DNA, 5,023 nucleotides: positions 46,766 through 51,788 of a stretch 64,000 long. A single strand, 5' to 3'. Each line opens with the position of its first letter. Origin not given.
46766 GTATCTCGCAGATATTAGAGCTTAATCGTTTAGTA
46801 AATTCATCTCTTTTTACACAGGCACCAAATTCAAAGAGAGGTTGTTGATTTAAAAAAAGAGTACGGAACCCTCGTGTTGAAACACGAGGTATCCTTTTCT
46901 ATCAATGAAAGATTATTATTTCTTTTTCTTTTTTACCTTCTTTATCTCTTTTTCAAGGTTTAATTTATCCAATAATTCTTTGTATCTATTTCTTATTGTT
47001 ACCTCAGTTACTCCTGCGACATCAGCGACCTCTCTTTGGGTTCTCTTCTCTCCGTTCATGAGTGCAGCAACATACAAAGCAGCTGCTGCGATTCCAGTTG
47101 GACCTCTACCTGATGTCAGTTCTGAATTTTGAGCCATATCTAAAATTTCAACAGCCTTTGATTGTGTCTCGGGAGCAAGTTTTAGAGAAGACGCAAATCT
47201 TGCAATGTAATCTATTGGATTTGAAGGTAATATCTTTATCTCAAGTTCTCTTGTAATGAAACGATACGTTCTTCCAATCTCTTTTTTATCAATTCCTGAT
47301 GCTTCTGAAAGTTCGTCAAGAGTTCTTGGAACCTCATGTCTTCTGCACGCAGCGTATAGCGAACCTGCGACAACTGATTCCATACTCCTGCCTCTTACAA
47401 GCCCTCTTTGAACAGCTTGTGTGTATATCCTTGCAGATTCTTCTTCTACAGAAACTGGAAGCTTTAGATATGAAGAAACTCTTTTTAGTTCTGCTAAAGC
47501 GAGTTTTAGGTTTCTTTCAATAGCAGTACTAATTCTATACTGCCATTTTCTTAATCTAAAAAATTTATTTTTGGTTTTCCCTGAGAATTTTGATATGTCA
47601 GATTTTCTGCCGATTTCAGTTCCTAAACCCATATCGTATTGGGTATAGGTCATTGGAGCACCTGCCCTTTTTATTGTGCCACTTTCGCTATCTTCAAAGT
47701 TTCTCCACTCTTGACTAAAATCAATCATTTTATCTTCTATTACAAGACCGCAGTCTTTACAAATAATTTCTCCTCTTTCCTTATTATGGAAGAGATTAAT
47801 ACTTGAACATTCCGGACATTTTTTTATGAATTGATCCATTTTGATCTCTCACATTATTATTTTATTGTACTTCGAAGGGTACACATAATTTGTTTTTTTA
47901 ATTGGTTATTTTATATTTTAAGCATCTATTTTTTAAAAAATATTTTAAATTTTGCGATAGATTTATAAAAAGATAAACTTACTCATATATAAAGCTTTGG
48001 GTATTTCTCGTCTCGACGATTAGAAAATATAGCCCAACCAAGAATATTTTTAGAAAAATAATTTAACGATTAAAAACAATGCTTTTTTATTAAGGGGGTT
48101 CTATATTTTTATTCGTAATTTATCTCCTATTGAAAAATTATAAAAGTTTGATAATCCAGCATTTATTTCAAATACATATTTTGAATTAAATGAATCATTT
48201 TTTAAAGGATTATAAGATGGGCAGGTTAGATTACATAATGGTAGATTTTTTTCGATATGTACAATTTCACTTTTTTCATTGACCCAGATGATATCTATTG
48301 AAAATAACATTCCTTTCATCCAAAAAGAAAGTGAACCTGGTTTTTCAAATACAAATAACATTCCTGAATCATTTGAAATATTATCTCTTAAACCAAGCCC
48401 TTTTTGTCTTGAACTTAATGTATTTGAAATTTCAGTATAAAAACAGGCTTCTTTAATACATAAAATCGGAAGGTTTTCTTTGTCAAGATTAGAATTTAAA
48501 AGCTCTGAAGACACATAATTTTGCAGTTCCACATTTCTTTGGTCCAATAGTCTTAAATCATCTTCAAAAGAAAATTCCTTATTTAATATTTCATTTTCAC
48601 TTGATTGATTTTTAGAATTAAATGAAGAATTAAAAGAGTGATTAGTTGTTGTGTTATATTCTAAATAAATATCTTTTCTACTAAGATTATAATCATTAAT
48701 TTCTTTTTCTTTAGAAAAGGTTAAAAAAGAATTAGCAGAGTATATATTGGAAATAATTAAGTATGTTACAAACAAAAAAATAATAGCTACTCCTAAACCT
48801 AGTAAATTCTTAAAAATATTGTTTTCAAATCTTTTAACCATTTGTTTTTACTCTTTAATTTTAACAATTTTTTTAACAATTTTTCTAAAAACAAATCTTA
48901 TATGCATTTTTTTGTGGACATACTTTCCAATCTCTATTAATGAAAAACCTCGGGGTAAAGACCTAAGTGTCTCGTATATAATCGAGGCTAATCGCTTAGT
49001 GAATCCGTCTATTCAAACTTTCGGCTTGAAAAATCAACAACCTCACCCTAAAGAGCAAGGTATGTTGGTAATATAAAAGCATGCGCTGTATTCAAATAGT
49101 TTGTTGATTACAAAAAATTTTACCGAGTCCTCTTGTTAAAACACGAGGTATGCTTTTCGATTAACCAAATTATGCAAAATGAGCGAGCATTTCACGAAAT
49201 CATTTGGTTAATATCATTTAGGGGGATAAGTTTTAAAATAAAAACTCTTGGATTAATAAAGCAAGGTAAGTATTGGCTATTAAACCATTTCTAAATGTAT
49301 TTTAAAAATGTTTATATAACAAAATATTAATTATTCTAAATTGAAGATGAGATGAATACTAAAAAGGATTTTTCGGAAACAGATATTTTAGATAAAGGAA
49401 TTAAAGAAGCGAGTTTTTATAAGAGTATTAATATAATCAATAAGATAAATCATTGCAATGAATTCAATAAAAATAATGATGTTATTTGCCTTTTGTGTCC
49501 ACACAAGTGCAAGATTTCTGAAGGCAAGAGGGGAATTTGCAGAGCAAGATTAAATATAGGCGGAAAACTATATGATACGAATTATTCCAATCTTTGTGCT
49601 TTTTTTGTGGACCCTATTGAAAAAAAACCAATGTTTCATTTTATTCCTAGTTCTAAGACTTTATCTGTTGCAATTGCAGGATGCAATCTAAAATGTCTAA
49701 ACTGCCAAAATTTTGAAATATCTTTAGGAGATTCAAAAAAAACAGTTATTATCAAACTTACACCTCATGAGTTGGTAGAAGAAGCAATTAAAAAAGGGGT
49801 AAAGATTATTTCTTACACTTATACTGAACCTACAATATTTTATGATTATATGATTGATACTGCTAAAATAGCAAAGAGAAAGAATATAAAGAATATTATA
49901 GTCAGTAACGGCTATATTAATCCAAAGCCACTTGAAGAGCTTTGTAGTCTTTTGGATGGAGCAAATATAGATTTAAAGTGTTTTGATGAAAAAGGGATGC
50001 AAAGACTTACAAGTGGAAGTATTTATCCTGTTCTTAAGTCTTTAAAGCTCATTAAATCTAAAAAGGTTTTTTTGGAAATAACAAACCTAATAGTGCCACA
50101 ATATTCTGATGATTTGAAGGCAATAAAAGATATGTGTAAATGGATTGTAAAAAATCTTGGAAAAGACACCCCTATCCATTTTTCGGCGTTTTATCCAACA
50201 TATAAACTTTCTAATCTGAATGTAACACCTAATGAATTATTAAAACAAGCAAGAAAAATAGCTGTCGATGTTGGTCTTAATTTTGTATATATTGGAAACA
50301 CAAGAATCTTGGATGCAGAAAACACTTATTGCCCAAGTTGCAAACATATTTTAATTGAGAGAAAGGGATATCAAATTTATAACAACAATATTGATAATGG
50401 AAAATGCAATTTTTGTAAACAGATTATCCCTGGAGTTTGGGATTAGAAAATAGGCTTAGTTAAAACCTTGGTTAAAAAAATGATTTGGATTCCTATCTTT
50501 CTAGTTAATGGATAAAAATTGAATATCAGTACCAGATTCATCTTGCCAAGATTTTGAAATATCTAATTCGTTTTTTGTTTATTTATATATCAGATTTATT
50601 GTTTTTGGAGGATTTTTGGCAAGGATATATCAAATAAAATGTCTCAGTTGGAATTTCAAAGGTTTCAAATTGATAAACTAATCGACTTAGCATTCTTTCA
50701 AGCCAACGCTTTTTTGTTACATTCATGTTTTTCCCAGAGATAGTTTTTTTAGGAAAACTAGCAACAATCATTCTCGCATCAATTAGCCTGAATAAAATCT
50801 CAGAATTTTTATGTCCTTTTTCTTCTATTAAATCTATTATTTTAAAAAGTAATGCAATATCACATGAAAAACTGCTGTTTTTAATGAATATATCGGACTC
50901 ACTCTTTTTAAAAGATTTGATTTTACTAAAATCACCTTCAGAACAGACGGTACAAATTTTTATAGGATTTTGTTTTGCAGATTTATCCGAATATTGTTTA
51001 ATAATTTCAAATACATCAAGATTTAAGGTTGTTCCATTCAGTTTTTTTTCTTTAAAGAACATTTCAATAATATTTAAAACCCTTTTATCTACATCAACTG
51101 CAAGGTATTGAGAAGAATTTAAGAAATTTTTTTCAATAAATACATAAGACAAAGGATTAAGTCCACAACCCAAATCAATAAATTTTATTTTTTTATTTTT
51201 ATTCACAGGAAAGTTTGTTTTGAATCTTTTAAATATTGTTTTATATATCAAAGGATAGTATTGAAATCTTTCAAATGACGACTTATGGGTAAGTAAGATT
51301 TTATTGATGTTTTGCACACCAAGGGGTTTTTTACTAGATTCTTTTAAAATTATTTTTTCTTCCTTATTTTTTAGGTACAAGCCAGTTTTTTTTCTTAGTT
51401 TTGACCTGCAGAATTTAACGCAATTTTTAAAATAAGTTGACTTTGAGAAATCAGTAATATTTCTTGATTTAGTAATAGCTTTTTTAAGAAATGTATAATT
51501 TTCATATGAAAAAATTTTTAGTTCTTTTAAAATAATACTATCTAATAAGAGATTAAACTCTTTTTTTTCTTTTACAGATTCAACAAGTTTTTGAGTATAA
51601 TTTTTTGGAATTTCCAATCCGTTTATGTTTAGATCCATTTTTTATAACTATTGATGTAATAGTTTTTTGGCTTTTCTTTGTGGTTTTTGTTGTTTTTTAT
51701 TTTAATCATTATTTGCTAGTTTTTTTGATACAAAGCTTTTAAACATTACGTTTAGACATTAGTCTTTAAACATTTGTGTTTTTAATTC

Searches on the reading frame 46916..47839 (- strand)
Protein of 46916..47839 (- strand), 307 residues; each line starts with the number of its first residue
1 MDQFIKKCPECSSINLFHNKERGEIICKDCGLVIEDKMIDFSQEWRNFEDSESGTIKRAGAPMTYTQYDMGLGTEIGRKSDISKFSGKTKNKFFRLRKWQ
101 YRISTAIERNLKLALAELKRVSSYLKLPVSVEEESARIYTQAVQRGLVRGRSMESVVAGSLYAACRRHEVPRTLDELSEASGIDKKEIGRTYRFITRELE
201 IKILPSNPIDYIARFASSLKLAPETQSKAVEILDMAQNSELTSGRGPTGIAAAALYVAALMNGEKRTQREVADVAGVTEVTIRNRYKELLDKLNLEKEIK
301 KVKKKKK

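Call 20: search_protein_families(library=pfam, proteins=[window:46916-47839:-], max_evalue=0.00001)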
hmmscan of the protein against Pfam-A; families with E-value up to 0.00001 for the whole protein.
window:46916-47839:- (307 aa): 2 families
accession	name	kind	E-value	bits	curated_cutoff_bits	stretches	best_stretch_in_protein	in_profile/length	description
PF00382.24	TFIIB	-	1.2e-47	160.2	23.6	2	206-291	6-91/92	Transcription factor TFIIB repeat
PF08271.17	Zn_Ribbon_TF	-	4.3e-14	52.2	29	1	7-48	2-43/43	TFIIB zinc-binding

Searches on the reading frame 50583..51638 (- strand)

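Call 20: search_protein_families(library=pfam, proteins=[window:50583-51638:-], max_evalue=0.00001)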
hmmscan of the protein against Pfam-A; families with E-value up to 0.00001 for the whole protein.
window:50583-51638:- (351 aa): 1 family
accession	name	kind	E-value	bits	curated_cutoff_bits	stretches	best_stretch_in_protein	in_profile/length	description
PF07091.17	FmrO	-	1.7e-09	37.9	27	0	258-333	174-251/255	Ribosomal RNA methyltransferase (FmrO)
